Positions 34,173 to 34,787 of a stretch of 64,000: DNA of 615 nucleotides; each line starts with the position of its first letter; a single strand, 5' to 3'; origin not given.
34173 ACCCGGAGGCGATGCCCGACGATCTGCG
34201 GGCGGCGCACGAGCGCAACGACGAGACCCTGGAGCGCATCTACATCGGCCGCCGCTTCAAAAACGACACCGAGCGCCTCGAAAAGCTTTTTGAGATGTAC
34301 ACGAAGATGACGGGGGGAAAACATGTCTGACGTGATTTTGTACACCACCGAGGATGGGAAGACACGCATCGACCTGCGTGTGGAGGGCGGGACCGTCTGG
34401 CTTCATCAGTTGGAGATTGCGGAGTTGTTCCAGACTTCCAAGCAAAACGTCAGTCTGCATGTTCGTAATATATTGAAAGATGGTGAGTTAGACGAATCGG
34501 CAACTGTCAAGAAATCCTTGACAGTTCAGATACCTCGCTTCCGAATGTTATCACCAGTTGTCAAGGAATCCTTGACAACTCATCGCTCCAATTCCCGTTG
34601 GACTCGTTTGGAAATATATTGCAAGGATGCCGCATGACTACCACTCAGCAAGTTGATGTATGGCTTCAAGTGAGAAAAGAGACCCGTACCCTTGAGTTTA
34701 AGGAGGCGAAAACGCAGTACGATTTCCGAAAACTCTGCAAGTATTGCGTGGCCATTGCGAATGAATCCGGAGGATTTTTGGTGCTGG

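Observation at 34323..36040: RhuM remnant plus Schlafen/AlbA_2-HATPase_c_4 gene embedded between the methyltransferase and helicase genes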

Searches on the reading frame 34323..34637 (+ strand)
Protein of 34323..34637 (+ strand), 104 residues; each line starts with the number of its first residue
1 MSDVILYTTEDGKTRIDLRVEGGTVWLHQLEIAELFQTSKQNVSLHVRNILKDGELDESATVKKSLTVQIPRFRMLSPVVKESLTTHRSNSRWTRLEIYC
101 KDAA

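Call 7: search_protein_families(library=pfam, proteins=[window:34323-34637:+], max_evalue=0.01)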
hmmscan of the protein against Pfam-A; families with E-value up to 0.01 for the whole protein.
window:34323-34637:+ (104 aa): 0 families

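Call 8: search_protein_families(library=padloc, proteins=[window:34323-34637:+], max_evalue=0.01)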
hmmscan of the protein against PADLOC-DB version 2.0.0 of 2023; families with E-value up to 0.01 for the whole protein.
window:34323-34637:+ (104 aa): 39 families (the best 25 are shown)
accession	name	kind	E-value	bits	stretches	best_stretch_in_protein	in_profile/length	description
PDLC04859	PDC-S05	-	5.5e-31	105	1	2-77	10-85/105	-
PDLC04873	PDC-S05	-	1.9e-29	100.4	1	1-69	1-69/116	-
PDLC04861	PDC-S05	-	1.4e-28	96.7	1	2-70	5-73/83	-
PDLC04884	PDC-S05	-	3.3e-26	89.1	1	2-69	3-70/85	-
PDLC04847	PDC-S05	-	1.4e-24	84.4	1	2-81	10-89/104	-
PDLC04885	PDC-S05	-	2e-24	84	1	3-69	8-74/110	-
PDLC04852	PDC-S05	-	1.1e-23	81.7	1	3-70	12-79/346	-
PDLC04877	PDC-S05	-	1.1e-23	81.1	1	2-66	5-69/82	-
PDLC04881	PDC-S05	-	1.1e-23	81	1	2-69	5-72/82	-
PDLC04853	PDC-S05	-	2.3e-22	77.6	1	2-70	6-74/336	-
PDLC04883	PDC-S05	-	5e-22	75.8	1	3-69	5-71/87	-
PDLC04876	PDC-S05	-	6.7e-22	76.1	1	2-70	8-76/174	-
PDLC04854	PDC-S05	-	1.6e-21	75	1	3-69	5-71/212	-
PDLC04872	PDC-S05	-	1.7e-21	74.6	1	2-71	5-74/152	-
PDLC04858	PDC-S05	-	7.8e-21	72.3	1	2-69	5-72/138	-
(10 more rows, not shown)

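Call 9: search_protein_families(library=ncbifam, proteins=[window:34323-34637:+], max_evalue=0.01)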
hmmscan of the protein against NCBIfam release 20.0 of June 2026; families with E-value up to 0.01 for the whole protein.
window:34323-34637:+ (104 aa): 0 families

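Call 12: search_protein_families(library=pfam, proteins=[window:34323-34637:+], max_evalue=10)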
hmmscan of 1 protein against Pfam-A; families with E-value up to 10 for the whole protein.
window:34323-34637:+ (104 aa): 2 families
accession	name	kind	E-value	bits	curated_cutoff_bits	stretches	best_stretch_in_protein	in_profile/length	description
PF12840.13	HTH_20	-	0.057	13.8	27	1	31-54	23-45/51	Helix-turn-helix domain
PF12802.13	MarR_2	-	0.15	12.7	27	1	23-56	20-50/61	MarR family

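Call 13: find_homologous_proteins(query=window:34323-34634:+, max_evalue=0.001)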
Query window:34323-34634:+ (104 aa): 434 proteins with E <= 0.001 among 439 candidates; the best 120 are listed.
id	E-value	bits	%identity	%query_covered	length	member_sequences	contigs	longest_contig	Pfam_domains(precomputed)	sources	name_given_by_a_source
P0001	5.4e-61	221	100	100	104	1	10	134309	-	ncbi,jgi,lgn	jgi:hypothetical protein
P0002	1.9e-29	120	72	64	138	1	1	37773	-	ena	-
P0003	2.7e-26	110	63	88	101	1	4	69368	-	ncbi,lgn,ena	-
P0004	4.8e-26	109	72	71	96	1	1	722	-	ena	-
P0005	2.2e-25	107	66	83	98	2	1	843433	-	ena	-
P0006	2.4e-25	107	77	66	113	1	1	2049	-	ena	-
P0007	5.1e-25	106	60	90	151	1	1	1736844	PF13310.12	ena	-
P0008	5.6e-25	105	74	66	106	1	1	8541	PF13310.12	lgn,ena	-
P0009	5.8e-25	105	66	77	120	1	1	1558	PF13310.12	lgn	-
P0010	6.0e-25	105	77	66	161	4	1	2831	PF13310.12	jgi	jgi:hypothetical protein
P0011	6.8e-25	105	75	66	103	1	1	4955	-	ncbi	-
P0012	8.7e-25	105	74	66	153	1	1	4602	PF13310.12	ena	-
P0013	1.1e-24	105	77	66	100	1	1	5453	PF13310.12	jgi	jgi:hypothetical protein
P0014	1.6e-24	104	67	75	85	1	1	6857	-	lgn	-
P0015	1.6e-24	104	76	67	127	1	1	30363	PF13310.12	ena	-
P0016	2.3e-24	103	74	66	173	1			PF13310.12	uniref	uniref:virulence RhuM family protein n=1 Tax=Yunchengibacter salinarum TaxID=3133399 RepID=UPI0035B5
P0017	3.0e-24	103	74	67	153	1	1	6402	PF13310.12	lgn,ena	-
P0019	3.8e-24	103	74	66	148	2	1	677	PF13310.12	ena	-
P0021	4.3e-24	103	67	73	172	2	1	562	PF13310.12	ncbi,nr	ncbi:MAG: virulence RhuM family protein, partial [Saprospiraceae bacterium]|nr:virulence RhuM family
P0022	4.7e-24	102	75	66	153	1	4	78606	PF13310.12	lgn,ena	-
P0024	7.4e-24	102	74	66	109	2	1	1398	PF13310.12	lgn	-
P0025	8.5e-24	102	71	67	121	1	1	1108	PF13310.12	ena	-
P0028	1.2e-23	101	78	64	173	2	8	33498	PF13310.12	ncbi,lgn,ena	-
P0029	1.4e-23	101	72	66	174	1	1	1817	PF13310.12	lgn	-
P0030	1.4e-23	101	74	66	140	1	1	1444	PF13310.12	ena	-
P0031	1.5e-23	101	63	77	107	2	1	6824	PF13310.12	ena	-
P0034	2.1e-23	100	68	71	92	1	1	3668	PF13310.12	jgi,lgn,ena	jgi:hypothetical protein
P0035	2.3e-23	100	61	84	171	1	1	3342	PF17761.8,PF13310.12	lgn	-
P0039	3.2e-23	100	72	66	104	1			PF13310.12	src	-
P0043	3.4e-23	100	71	67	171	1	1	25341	PF13310.12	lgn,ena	-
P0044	3.5e-23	100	66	74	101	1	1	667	PF13310.12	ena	-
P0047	5.0e-23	99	60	81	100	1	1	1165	PF13310.12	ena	-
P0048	5.2e-23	99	71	66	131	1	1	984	PF13310.12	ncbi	-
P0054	8.7e-23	98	75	66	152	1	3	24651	PF13310.12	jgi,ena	jgi:hypothetical protein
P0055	8.9e-23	98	71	66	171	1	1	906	PF13310.12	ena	-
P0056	9.5e-23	98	69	67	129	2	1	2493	PF13310.12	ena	-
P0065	1.4e-22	98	59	90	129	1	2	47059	-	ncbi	-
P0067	1.6e-22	98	65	76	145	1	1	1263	PF13310.12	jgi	jgi:hypothetical protein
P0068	1.6e-22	98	70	66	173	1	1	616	PF13310.12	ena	-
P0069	1.8e-22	97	67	62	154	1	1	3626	PF13310.12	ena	-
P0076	2.2e-22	97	71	66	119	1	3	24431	PF13310.12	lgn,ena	-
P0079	2.4e-22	97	70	66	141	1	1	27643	PF13310.12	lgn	-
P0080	2.5e-22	97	70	66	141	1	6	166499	PF13310.12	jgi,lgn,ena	jgi:hypothetical protein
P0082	2.6e-22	97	71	66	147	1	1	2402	PF13310.12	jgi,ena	-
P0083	2.6e-22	97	61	77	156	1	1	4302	PF13310.12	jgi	jgi:hypothetical protein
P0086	2.9e-22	97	74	66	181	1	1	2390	PF13310.12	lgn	-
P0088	3.3e-22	97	70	66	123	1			PF13310.12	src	-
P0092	3.5e-22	96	69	67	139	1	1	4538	PF13310.12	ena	-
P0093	3.8e-22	96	69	67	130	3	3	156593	PF13310.12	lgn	-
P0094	4.2e-22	96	71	66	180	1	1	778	PF13310.12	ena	-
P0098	5.4e-22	96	67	67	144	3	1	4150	PF13310.12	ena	-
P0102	5.7e-22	96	68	66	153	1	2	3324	PF13310.12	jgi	-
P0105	6.1e-22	96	67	67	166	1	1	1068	PF13310.12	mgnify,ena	mgnify:FL=1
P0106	6.1e-22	96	71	66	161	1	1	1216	PF13310.12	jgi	jgi:hypothetical protein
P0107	6.7e-22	96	67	67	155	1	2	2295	PF13310.12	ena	-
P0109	8.2e-22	95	70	67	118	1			PF13310.12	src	-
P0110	8.6e-22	95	71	66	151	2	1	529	PF13310.12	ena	-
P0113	1.0e-21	95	66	67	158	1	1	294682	PF13310.12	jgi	jgi:hypothetical protein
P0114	1.0e-21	95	74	66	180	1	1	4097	PF13310.12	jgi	jgi:hypothetical protein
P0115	1.0e-21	95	69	64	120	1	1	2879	PF13310.12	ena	-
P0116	1.1e-21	95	65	74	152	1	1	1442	PF13310.12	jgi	jgi:hypothetical protein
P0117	1.1e-21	95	71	66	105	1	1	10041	PF13310.12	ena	-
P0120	1.2e-21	95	71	66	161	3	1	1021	PF13310.12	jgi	jgi:hypothetical protein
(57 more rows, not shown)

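Call 15: find_encoding_contigs(protein=P0001, flank=10000, max_places=10)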
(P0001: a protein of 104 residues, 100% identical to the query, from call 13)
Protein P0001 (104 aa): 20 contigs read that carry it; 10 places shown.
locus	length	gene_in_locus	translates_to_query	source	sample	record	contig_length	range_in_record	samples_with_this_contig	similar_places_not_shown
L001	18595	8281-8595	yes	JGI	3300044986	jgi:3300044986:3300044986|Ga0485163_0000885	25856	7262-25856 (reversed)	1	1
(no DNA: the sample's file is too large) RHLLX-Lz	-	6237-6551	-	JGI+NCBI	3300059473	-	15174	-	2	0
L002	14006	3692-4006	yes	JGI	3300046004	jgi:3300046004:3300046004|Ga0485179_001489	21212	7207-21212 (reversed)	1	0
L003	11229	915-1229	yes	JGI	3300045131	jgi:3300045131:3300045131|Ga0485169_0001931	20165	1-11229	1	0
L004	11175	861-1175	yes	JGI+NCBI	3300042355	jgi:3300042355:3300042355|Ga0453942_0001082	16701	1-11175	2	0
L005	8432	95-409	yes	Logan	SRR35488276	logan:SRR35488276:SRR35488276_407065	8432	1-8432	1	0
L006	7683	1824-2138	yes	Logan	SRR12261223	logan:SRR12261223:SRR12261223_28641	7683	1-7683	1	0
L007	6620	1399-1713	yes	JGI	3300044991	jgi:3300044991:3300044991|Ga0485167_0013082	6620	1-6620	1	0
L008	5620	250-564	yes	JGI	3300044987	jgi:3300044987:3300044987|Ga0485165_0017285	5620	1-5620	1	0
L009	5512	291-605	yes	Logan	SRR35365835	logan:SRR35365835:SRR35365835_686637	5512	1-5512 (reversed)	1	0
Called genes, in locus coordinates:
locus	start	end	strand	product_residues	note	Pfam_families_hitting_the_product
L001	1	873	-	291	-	?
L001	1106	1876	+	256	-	-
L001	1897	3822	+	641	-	PF00890:FAD_binding_2, PF01266:DAO (faint), PF07992:Pyr_redox_2 (faint), PF02910:Succ_DH_flav_C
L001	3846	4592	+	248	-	PF13085:Fer2_3, PF13534:Fer4_17 (faint), PF00037:Fer4 (weak), PF12797:Fer4_2 (weak), PF12837:Fer4_6 (weak), PF13183:Fer4_8, PF13237:Fer4_10, PF12838:Fer4_7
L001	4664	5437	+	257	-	PF01522:Polysacc_deac_1 (weak)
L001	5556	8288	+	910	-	PF20464:MmeI_N, PF20465:MmeI_hel, PF20473:MmeI_Mtase, PF20466:MmeI_TRD, PF20467:MmeI_C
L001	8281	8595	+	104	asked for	-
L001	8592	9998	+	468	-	PF04326:SLFN_AlbA_2, PF13749:HATPase_c_4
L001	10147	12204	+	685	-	PF00270:DEAD (weak)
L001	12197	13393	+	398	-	PF10544:T5orf172, PF13455:MUG113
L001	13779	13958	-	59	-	-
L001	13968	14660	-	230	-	PF00005:ABC_tran, PF13304:AAA_21 (faint)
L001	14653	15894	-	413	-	PF12704:MacB_PCD, PF02687:FtsX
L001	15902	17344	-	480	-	PF01336:tRNA_anti-codon, PF00152:tRNA-synt_2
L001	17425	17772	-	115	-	PF18291:HU-HIG, PF00216:Bac_DNA_binding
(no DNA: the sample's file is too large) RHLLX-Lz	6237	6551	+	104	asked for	-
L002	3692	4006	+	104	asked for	-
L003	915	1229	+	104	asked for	-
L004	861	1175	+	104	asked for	-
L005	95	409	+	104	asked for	-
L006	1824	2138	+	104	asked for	-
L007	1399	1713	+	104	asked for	-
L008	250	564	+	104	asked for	-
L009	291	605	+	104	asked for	-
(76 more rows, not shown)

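Call 17: find_encoding_contigs(protein=P0003, flank=8000, max_places=3)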
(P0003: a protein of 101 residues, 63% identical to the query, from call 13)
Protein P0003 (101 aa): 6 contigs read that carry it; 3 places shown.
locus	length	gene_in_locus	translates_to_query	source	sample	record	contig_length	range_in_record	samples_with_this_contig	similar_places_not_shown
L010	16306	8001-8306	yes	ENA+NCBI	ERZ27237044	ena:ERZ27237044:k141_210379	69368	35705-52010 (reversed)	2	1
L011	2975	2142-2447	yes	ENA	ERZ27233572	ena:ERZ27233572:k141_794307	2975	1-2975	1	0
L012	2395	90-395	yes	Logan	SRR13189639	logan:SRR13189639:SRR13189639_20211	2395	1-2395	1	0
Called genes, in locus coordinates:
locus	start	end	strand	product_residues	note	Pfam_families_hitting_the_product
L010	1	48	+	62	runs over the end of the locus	-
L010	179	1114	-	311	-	PF08843:AbiEii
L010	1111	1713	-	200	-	PF13338:AbiEi_4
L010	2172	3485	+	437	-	PF00574:CLP_protease (weak)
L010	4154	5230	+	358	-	PF02661:Fic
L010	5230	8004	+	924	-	PF20464:MmeI_N, PF20465:MmeI_hel, PF02384:N6_Mtase (faint), PF20473:MmeI_Mtase, PF20466:MmeI_TRD, PF20467:MmeI_C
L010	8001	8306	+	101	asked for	-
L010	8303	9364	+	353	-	PF17761:DUF1016_N, PF06250:YhcG_C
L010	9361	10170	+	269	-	PF18863:AbiJ_NTD4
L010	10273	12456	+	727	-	PF00270:DEAD (weak)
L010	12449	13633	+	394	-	PF10544:T5orf172, PF13455:MUG113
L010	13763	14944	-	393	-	PF08357:SEFIR, PF13676:TIR_2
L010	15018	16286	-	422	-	-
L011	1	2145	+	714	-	?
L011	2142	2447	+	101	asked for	-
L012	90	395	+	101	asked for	-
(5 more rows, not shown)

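Call 18: find_encoding_contigs(protein=P0065, flank=8000, max_places=3)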
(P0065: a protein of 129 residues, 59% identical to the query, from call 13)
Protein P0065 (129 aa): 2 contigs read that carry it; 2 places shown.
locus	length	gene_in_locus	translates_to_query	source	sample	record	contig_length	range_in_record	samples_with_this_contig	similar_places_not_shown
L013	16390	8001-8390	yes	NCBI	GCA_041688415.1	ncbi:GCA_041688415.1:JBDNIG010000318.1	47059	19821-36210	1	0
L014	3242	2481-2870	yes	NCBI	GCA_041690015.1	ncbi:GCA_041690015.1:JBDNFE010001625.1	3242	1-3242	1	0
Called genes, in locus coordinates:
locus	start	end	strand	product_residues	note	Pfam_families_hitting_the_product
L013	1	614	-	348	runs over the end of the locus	PF20030:bpMoxR, PF07726:AAA_3, PF07728:AAA_5, PF17863:AAA_lid_2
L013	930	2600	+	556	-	PF02119:FlgI, PF13646:HEAT_2 (weak)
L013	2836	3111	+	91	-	-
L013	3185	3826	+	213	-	PF05685:Uma2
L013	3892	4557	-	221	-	PF03009:GDPD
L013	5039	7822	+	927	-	PF20464:MmeI_N, PF20465:MmeI_hel, PF20473:MmeI_Mtase, PF20466:MmeI_TRD, PF20467:MmeI_C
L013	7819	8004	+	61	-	-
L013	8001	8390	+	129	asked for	-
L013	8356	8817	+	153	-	PF04480:DUF559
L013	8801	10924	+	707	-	PF00270:DEAD (faint), PF09373:PMBR (weak)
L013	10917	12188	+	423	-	PF10544:T5orf172, PF13455:MUG113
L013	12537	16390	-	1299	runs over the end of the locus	PF14783:BBS2_Mid (faint), PF13360:PQQ_2 (weak), PF01839:FG-GAP (faint), PF25292:Beta-prop_CGLA, PF13517:FG-GAP_3, PF13570:Beta-prop_ACSF4, PF13360:PQQ_2 (weak), PF25292:Beta-prop_CGLA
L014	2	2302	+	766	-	?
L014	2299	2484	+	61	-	-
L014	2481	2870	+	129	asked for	-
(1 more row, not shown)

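Call 55: find_encoding_contigs(protein=P0005, flank=7000, max_places=1)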
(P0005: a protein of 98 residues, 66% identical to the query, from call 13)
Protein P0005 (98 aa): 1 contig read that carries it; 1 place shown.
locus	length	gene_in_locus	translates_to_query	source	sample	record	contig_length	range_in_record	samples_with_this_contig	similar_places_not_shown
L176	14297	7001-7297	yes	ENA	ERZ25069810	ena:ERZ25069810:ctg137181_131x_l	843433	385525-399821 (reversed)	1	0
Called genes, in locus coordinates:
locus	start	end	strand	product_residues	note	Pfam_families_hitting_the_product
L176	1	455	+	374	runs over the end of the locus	-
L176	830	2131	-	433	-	PF07690:MFS_1, PF00083:Sugar_tr (weak), PF07690:MFS_1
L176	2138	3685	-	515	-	PF01554:MatE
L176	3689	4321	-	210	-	PF01066:CDP-OH_P_transf (weak)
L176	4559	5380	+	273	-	PF00378:ECH_1, PF16113:ECH_2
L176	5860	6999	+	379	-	PF13784:Fic_N, PF02661:Fic, PF21248:SoFic-like_C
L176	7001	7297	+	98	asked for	-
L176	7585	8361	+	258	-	PF20247:DUF6602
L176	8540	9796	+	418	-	PF21654:DncV-like_NTFase, PF18134:AGS_C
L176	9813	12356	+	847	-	PF04313:HSDR_N (faint), PF13588:HSDR_N_2 (weak), PF04851:ResIII, PF00270:DEAD, PF18766:SWI2_SNF2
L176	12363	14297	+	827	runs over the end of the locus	PF02384:N6_Mtase, PF01170:UPF0020 (weak), PF07669:Eco57I (faint), PF01420:Methylase_S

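Call 56: find_encoding_contigs(protein=P0007, flank=7000, max_places=1)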
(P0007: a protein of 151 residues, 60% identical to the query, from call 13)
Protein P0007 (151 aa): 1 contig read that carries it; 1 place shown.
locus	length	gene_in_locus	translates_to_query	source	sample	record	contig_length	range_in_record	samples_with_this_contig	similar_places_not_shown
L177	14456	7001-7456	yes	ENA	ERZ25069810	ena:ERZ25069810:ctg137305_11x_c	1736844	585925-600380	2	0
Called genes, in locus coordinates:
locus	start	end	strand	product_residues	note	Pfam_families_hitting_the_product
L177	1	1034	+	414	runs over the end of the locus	PF00696:AA_kinase, PF01842:ACT (weak), PF22468:ACT_9 (weak), PF13840:ACT_7, PF22468:ACT_9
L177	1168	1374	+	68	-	PF02599:CsrA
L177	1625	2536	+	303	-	-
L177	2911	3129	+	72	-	-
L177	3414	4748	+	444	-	-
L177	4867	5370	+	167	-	PF08937:ThsB_TIR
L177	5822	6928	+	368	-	PF13784:Fic_N, PF02661:Fic, PF21248:SoFic-like_C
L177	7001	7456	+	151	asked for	PF13310:Virulence_RhuM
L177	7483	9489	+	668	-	PF12161:HsdM_N, PF02384:N6_Mtase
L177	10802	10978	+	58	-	-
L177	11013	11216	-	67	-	-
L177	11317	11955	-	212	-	-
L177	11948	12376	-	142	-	-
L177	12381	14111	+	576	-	PF22679:T1R_D3-like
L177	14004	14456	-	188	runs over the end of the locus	-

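Call 57: find_encoding_contigs(protein=P0002, flank=7000, max_places=1)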
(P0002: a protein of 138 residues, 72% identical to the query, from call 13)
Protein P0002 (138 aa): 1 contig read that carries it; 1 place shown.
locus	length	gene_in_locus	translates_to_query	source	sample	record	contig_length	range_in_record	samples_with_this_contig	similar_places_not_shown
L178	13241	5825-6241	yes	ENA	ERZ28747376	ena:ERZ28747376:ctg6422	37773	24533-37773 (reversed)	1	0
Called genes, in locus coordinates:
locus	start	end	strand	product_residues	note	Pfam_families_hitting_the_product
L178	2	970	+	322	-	?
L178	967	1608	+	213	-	PF01135:PCMT, PF00398:RrnaAD (weak), PF13489:Methyltransf_23 (weak), PF08241:Methyltransf_11 (weak), PF13649:Methyltransf_25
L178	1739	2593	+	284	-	PF01678:DAP_epimerase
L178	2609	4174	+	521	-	PF12161:HsdM_N, PF02384:N6_Mtase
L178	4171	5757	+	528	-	-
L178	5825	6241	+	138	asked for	-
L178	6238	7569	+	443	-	PF01420:Methylase_S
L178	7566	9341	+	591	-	PF13289:SIR2_2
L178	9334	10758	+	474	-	-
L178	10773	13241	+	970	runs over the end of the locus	PF04313:HSDR_N, PF04851:ResIII, PF18766:SWI2_SNF2, PF22679:T1R_D3-like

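Call 71: predict_structure(alignment_id=A5)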
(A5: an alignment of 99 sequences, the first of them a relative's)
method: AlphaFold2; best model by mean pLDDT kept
length: 104 residues; sequences in the alignment: 99
mean_pLDDT: 46.4   pTM: 0.28
mean pLDDT of the five models: 46.4, 46.0, 43.9, 43.0, 39.5
residues with pLDDT >= 90: 0; 70-90: 0; 50-70: 44; < 50: 60
segments of 3 or more residues with pLDDT < 50: 41-45, 55-104
pLDDT, mean of each block of 10 residues (from residue 1): 55 63 63 56 49 48 35 32 33 36 31
secondary structure, 60 per line:
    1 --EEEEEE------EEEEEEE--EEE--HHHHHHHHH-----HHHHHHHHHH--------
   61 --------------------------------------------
elements in order: E3-8 E15-21 E24-26 H29-37 H43-52

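Call 79: find_related_loci(query=A6, collection=viral_contigs, flank=1500)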
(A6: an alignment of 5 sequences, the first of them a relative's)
Query A6 (353 aa) in viral_contigs; peptide patterns used: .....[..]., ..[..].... (x = any residue, [..] = any of these).
69 stretches matched a pattern; 1 encode a relative of the query (tblastn E <= 1e-3); 1 distinct loci.
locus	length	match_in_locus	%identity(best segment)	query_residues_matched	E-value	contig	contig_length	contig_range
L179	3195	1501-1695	69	2-66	6e-25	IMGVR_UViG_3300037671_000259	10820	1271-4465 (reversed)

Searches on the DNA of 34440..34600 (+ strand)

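Call 39: search_dna_similar(query=window:34440-34600:+, collection=plasmids, mode=distant, max_evalue=1, max_rows=40)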
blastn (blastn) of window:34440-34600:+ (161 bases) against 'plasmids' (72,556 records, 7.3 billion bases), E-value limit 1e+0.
Records with a match: 4; places in all: 4; records where one place covers at least 80% of the query: 0.
Best place of each record, by identity: 95-99% 1; 80-90% 1; 60-80% 2.
By first word of the organism name: Roseicitreum 1; Phocaeicola 1; Candidatus 1; Bacteroides 1.
By predicted mobility (MOB-suite, as given by PLSDB): non-mobilizable 2; conjugative 1; mobilizable 1.
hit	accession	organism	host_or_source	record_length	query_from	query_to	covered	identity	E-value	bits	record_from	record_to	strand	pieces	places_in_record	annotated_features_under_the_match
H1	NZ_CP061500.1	Roseicitreum antarcticum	Intertidal sediment,Sandy intertidal ...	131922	1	89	55%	76.4%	1e-8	67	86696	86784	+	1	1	virulence RhuM family protein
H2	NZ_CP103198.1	Phocaeicola vulgatus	Homo sapiens,cell culture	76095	1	88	55%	76.1%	4e-8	65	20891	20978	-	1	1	rhuM: RhuM family protein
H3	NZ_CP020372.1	Candidatus Thiodictyon syntrophicum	meromictic lake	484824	116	155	25%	88.4%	8e-4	50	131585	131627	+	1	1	virulence RhuM family protein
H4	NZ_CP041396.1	Bacteroides ovatus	Homo sapiens,cell culture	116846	116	141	16%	96.2%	1e-1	44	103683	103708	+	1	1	none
